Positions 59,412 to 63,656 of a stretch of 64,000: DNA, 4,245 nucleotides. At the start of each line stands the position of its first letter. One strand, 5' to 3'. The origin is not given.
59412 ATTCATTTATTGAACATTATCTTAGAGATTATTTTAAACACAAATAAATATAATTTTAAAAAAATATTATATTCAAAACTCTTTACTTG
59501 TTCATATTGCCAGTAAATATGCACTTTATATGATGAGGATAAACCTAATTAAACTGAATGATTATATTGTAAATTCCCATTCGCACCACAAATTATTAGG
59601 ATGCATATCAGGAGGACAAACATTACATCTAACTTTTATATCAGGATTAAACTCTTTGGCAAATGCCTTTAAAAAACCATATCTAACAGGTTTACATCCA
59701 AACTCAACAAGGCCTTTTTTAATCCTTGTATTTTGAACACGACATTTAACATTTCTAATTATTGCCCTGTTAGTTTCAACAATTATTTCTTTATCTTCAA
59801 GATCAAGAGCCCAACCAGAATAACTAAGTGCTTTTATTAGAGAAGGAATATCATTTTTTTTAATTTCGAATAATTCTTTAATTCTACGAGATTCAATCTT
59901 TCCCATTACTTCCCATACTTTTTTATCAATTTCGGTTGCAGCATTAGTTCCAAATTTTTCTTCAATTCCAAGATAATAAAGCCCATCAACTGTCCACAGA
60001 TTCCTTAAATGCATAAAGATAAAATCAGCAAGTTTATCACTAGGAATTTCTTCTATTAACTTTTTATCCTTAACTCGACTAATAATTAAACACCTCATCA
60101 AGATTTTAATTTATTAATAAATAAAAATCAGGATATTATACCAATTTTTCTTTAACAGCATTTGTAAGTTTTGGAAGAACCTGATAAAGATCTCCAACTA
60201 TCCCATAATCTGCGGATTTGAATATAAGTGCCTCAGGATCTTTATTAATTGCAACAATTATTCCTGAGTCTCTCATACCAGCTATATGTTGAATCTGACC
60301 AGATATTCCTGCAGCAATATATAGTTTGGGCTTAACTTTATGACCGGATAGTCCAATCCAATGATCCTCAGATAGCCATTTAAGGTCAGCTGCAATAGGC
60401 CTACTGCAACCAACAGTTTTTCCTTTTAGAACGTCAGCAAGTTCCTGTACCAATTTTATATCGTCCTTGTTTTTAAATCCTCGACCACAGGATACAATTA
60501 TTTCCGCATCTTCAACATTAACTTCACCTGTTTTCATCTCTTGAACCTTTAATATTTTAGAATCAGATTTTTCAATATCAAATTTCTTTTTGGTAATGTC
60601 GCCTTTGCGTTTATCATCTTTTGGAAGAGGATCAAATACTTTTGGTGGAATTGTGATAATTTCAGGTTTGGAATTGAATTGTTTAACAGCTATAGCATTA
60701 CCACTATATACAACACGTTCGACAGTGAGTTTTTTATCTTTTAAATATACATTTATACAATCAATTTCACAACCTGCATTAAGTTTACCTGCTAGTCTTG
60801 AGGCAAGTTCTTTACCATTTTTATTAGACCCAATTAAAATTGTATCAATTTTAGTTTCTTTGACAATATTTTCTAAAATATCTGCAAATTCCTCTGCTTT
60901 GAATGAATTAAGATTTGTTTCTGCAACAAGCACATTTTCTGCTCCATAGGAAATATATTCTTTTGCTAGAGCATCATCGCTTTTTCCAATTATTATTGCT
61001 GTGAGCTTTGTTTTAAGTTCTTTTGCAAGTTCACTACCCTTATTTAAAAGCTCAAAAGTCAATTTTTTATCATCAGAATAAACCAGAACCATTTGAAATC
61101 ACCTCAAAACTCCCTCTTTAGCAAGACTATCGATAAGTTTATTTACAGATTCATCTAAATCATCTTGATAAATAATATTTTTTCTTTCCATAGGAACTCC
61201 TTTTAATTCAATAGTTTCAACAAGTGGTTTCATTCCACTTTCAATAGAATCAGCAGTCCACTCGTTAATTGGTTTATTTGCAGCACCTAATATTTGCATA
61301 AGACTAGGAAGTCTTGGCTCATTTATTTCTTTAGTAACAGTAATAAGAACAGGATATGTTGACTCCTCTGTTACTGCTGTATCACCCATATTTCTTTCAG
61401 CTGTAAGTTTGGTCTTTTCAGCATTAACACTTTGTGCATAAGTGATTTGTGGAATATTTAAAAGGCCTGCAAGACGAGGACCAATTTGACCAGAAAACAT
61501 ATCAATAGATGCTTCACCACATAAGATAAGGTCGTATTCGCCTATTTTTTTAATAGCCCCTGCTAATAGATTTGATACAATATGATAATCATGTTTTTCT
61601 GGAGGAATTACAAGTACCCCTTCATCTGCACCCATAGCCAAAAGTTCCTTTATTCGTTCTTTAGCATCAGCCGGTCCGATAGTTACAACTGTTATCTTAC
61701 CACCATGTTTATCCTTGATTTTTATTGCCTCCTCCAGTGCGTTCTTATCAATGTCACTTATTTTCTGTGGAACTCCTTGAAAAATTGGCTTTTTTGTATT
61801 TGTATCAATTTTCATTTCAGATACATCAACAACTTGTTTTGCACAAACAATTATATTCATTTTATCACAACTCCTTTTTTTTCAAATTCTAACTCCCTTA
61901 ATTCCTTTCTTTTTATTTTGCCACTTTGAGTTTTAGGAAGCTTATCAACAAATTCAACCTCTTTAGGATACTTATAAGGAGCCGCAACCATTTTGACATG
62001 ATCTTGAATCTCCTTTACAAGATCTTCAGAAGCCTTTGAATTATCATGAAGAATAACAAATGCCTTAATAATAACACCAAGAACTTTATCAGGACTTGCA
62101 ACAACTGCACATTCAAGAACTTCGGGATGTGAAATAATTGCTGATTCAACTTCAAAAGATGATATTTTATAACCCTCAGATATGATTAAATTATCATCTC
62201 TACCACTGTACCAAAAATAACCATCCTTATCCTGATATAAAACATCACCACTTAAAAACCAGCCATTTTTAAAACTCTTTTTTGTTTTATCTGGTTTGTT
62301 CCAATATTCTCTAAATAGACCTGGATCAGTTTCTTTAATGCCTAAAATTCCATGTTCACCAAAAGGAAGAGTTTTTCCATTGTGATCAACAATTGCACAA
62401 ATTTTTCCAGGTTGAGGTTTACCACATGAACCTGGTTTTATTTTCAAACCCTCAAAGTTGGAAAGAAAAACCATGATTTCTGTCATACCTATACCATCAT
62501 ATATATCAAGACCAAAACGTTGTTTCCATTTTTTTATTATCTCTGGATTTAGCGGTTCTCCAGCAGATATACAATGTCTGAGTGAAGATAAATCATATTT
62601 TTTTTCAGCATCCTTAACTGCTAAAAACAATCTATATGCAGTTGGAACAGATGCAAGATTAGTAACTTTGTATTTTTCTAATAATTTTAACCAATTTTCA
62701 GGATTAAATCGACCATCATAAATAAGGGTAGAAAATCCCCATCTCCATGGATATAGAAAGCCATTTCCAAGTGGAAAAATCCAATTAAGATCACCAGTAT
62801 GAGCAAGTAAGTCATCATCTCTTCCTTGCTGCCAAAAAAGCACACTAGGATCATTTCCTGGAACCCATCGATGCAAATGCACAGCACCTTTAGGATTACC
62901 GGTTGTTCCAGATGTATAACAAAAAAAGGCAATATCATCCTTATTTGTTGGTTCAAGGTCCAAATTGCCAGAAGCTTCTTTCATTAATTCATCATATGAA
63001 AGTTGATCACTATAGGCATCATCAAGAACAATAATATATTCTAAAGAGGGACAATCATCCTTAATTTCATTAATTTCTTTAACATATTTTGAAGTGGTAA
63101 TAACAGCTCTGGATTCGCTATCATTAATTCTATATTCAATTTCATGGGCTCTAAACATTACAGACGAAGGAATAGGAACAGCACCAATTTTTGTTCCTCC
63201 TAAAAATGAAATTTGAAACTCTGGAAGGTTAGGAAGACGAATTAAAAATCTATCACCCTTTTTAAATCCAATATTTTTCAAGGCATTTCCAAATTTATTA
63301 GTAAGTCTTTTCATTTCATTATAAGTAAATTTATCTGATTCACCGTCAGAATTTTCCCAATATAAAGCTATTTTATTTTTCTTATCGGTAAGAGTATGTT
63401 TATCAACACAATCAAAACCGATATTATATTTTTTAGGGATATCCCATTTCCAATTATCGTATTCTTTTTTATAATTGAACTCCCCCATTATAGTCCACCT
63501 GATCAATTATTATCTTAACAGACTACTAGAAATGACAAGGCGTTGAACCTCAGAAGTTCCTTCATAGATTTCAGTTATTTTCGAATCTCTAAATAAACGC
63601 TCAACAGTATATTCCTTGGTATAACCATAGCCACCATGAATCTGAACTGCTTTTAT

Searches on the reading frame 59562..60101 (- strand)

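Call 32: search_protein_families(library=pfam, proteins=[window:59562-60101:-], max_evalue=0.001)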
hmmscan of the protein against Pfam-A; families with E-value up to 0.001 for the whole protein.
window:59562-60101:- (179 aa): 1 family
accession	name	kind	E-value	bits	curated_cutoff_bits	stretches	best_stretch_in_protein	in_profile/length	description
PF19620.4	DUF6125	-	3.7e-35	121.8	27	1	21-179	5-164/164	Family of unknown function (DUF6125)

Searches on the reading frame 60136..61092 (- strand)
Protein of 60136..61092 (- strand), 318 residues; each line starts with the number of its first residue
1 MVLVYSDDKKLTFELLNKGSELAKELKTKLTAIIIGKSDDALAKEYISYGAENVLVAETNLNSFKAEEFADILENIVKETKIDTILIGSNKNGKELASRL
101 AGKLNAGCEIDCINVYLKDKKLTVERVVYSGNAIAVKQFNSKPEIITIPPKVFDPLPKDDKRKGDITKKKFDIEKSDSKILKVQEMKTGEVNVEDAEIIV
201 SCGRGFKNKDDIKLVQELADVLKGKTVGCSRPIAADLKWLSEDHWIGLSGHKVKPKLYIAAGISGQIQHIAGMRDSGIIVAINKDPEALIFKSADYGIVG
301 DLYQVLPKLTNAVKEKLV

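Call 32: search_protein_families(library=pfam, proteins=[window:60136-61092:-], max_evalue=0.001)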
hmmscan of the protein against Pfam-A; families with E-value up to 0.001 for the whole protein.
window:60136-61092:- (318 aa): 2 families
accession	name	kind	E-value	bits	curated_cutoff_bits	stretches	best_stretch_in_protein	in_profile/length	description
PF01012.27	ETF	-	6.4e-33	114.5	26.7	1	9-170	14-177/181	Electron transfer flavoprotein domain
PF00766.25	ETF_alpha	-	9.6e-32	109.3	27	1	193-274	2-81/81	Electron transfer flavoprotein FAD-binding domain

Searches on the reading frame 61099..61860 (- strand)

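Call 32: search_protein_families(library=pfam, proteins=[window:61099-61860:-], max_evalue=0.001)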
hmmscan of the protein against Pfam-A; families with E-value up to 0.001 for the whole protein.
window:61099-61860:- (253 aa): 1 family
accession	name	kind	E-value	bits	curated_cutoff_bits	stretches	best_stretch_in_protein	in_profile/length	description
PF01012.27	ETF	-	9.8e-40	136.7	26.7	1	28-204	7-179/181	Electron transfer flavoprotein domain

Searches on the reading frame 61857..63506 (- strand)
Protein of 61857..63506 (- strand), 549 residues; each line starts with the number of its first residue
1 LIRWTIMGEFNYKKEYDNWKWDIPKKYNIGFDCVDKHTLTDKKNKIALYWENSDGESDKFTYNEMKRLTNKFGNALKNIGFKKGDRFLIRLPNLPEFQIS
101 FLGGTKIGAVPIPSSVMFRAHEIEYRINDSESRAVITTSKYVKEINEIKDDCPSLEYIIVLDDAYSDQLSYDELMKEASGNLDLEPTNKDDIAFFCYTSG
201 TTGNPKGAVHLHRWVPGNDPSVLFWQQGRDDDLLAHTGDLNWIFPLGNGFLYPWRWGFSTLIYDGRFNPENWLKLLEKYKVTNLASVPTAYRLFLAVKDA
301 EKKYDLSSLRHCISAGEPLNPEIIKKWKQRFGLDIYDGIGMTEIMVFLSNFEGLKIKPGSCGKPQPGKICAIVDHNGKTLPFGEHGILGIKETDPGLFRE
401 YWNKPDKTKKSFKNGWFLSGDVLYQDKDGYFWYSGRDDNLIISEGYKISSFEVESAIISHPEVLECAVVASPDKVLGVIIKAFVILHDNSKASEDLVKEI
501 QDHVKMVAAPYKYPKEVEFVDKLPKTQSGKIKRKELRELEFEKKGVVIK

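Call 32: search_protein_families(library=pfam, proteins=[window:61857-63506:-], max_evalue=0.001)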
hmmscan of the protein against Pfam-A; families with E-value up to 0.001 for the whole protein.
window:61857-63506:- (549 aa): 3 families
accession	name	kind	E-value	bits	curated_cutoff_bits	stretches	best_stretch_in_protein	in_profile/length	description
PF00501.34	AMP-binding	-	3.7e-77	260.2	29.9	1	40-402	6-384/384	AMP-binding enzyme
PF13193.12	AMP-binding_C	-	1.4e-23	84.1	24.5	1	452-530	1-76/76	AMP-binding enzyme C-terminal domain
PF23562.2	AMP-binding_C_3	-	0.00029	21.7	20.8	1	437-534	1-106/124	AMP-binding enzyme C-terminal domain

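Call 44: search_protein_families(library=ncbifam, proteins=[window:61857-63506:-], max_evalue=1e-30)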
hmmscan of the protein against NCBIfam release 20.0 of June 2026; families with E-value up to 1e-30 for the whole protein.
window:61857-63506:- (549 aa): 62 families (the best 25 are shown)
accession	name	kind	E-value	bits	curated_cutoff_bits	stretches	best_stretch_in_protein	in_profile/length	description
NF047394.1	AcylCoAsynMbcS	equivalog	2.3e-155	518.2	850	1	23-543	8-523/525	acyl-CoA synthetase MbcS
NF003313.0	PRK04319.1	equivalog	6.3e-145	483.6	729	1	8-541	24-562/574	acetate--CoA ligase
TIGR02262.1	benz_CoA_lig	subfamily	7.2e-106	354.9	375.25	1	26-538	2-507/508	benzoate-CoA ligase family protein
NF004837.0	PRK06187.1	subfamily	1.4e-103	346.9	476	1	35-539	14-521/531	long-chain-fatty-acid--CoA ligase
TIGR02188.1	Ac_CoA_lig_AcsA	equivalog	1.1e-99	334.4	724.95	1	16-540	45-605/629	acetate--CoA ligase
NF001208.0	PRK00174.1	subfamily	2.5e-98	330.1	657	1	11-540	60-620/649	acetate--CoA ligase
NF053567.1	HBDA_AROS1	equivalog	1.8e-82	277.4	1000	1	60-539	40-518/523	3-hydroxybenzoate--CoA ligase HbdA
NF006182.0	PRK08316.1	subfamily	2.3e-77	260.7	663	1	43-538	25-515/523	fatty acyl-CoA synthetase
NF006181.0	PRK08314.1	subfamily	1.1e-76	258.3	705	1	186-543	200-557/563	long-chain-fatty-acid--CoA ligase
NF005702.0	PRK07514.1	subfamily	2.6e-76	257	558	1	55-538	25-498/506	malonyl-CoA synthase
NF004822.0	PRK06178.1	equivalog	3.4e-74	250.4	782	1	59-539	62-566/571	acyl-CoA synthetase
NF005307.0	PRK06839.1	equivalog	2.2e-72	244.3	748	1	55-539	23-492/496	o-succinylbenzoate--CoA ligase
NF005676.0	PRK07470.1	equivalog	2.4e-70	237.7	774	1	57-545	43-533/544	acyl-CoA synthetase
NF005857.1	PRK07786.1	exception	4.5e-70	236.6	733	1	59-538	34-510/513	fatty-acid--CoA ligase FadD5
NF052269.1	Staph_lig_FadD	equivalog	2.5e-68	230.6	650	1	57-540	25-493/499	long-chain-fatty-acid--CoA ligase FadD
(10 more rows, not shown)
